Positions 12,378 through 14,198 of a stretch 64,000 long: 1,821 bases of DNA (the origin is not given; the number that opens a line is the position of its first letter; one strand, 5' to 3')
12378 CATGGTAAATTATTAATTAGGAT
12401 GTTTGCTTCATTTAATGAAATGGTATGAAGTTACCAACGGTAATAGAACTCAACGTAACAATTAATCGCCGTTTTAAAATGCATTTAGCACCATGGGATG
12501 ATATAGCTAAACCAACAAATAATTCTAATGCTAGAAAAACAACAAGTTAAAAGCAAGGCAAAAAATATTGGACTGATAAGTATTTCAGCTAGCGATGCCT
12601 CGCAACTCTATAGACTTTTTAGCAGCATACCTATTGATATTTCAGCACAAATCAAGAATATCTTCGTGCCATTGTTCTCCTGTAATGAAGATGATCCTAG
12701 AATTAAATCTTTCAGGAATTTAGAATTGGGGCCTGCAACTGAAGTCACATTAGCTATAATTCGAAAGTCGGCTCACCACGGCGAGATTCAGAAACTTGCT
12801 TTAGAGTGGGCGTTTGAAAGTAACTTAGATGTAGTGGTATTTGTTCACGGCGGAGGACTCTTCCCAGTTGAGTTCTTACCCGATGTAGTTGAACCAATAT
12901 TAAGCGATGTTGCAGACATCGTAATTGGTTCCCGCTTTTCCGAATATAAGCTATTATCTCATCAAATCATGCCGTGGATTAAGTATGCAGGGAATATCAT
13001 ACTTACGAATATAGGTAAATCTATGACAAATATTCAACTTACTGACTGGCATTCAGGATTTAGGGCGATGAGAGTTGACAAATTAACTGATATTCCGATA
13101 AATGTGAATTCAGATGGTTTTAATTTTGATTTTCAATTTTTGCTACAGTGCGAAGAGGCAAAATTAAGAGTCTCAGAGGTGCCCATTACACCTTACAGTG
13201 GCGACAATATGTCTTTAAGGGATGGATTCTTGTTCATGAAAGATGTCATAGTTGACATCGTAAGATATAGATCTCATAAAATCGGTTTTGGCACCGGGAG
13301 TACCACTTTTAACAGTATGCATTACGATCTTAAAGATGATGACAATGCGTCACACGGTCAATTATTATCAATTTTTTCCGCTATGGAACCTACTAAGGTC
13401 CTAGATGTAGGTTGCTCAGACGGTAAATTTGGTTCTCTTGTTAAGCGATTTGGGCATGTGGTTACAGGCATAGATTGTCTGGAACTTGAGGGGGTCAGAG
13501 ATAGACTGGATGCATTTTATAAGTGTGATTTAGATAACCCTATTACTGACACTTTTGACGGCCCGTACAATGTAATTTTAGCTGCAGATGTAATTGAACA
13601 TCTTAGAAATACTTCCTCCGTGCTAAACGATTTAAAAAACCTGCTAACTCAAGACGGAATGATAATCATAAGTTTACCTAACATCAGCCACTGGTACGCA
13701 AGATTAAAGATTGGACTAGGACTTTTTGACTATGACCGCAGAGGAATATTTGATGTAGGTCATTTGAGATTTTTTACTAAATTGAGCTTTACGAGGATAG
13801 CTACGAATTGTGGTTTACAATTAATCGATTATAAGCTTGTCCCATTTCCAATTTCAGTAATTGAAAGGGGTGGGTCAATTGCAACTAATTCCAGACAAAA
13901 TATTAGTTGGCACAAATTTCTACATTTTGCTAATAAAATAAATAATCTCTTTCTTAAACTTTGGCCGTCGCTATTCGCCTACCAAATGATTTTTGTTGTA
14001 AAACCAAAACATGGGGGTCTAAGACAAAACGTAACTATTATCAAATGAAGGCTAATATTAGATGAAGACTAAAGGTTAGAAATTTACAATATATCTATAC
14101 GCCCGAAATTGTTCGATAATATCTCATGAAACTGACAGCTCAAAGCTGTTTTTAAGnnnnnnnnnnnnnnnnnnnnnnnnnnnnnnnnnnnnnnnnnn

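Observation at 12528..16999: Gtr-like three-component glycosylation locus: GT2-methyltransferase fusion, GtrA-like protein and DUF2079-like polytopic protein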

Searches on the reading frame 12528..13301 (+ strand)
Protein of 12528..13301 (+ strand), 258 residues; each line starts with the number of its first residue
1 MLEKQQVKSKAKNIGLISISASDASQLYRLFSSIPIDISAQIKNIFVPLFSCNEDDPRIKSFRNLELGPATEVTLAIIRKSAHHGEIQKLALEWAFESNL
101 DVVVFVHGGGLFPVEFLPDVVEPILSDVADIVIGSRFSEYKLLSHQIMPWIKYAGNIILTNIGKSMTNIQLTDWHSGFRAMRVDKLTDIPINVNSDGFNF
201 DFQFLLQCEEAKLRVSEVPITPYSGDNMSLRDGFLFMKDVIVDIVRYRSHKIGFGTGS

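Call 22: search_protein_families(library=pfam, proteins=[window:12528-13300:+], max_evalue=10)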
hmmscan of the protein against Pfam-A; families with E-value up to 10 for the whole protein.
window:12528-13300:+ (257 aa): 1 family
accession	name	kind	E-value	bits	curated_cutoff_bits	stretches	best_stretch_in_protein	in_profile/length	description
PF00535.33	Glycos_transf_2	-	0.1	12.9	23.3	1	100-186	79-164/168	Glycosyl transferase family 2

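Call 34: search_solved_structures(query=window:12528-13301:+, max_evalue=1, show_alignments=3)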
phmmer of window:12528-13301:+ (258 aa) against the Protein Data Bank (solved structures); distinct sequences matched with E-value up to 1: 0.

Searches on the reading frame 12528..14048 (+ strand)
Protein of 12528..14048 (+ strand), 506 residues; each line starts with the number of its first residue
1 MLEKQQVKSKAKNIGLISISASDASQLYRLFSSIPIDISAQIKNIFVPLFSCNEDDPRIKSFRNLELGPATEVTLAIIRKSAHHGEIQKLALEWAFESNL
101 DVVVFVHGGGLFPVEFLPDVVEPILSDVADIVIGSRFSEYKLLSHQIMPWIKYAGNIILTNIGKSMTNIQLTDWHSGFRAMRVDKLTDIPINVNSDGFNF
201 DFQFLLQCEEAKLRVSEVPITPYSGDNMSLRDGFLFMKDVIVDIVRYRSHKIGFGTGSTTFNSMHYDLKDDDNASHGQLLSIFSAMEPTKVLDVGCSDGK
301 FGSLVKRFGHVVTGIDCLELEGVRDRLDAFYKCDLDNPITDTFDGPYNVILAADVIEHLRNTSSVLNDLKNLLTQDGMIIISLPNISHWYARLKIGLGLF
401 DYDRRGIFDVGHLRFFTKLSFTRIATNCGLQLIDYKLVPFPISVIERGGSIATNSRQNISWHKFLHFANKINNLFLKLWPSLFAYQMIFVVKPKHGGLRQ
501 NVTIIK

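Call 3: search_protein_families(library=pfam, proteins=[window:12528-14048:+], max_evalue=0.1)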
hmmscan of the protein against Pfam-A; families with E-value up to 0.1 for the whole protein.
window:12528-14048:+ (506 aa): 8 families
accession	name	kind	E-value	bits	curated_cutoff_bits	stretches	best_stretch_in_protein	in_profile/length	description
PF13489.12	Methyltransf_23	-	8.8e-15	55.3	27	1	287-433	22-162/164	Methyltransferase domain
PF07021.18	MetW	-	2.1e-07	31.2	21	1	289-395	15-121/193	Methionine biosynthesis protein MetW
PF08242.18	Methyltransf_12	-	1.2e-06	29.6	30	1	292-379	1-98/98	Methyltransferase domain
PF13847.12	Methyltransf_31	-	2.9e-06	27.4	27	1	289-385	5-113/145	Methyltransferase domain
PF08241.18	Methyltransf_11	-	5.5e-05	24.2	21.2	1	292-381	1-95/95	Methyltransferase domain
PF13649.12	Methyltransf_25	-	0.00093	20.3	27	1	291-377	1-97/97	Methyltransferase domain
PF05219.18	DREV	-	0.002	17.7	26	1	284-384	91-189/265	DREV methyltransferase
PF03848.20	TehB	-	0.0028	17.6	20.4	1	266-317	9-60/193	Tellurite resistance protein TehB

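Call 4: search_protein_families(library=ncbifam, proteins=[window:12528-14048:+], max_evalue=0.1)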
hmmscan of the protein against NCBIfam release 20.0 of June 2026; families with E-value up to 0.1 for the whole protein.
window:12528-14048:+ (506 aa): 16 families
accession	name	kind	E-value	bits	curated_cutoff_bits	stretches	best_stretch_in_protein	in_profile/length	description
TIGR04182.1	glyco_TIGR04182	equivalog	1.1e-11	44.7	325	1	99-222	72-190/293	S-layer glycoprotein N-glycosyltransferase AglJ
TIGR01983.1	UbiG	equivalog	5.9e-09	35.6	102.95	1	284-383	46-153/228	bifunctional 2-polyprenyl-6-hydroxyphenol methylase/3-demethylubiquinol 3-O-methyltransferase UbiG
NF058614.1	PPMAGASynPpgS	equivalog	7.8e-07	28.7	370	1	108-221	85-195/226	polyprenyl-phospho-N-acetylgalactosaminyl synthase PpgS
TIGR02081.1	metW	equivalog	3.4e-06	26.7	189.5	1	289-395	15-121/194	methionine biosynthesis protein MetW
TIGR04345.1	ovoA_Cterm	equivalog_domain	3.8e-06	26.6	170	1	330-384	120-172/242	putative 4-mercaptohistidine N1-methyltransferase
NF008405.0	PRK11207.1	equivalog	7.5e-06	25.5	218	1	269-379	12-130/198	tellurite resistance methyltransferase TehB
NF041391.1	DPhHxTase_Halo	equivalog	1.8e-05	23.9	375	1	98-220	67-181/213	dolichyl-phosphate hexose transferase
NF008992.0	PRK12335.1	equivalog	9.4e-05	21.7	303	1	265-318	100-153/289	SAM-dependent methyltransferase TehB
NF045667.1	MTase_DVU1556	equivalog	0.00026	20.5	155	1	279-382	14-120/213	DVU_1556 family methyltransferase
NF002463.0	PRK01683.1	equivalog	0.00084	19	297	1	276-385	20-132/258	trans-aconitate 2-methyltransferase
NF043040.1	corrin_prot_MT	hypoth_equivalog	0.003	17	180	1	287-319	41-73/216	corrinoid protein-associated methyltransferase CpaM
TIGR02072.1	BioC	equivalog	0.0035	17.2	184.95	1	278-382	22-133/244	malonyl-ACP O-methyltransferase BioC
TIGR00477.1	tehB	equivalog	0.01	15.2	219.5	1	268-318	54-104/238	tellurite resistance methyltransferase TehB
NF011650.0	PRK15068.1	equivalog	0.019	13.9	209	1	278-381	113-225/324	tRNA 5-methoxyuridine(34)/uridine 5-oxyacetic acid(34) synthase CmoB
TIGR02021.1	BchM-ChlM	equivalog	0.055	12.9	158.9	0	262-396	27-169/218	magnesium protoporphyrin IX methyltransferase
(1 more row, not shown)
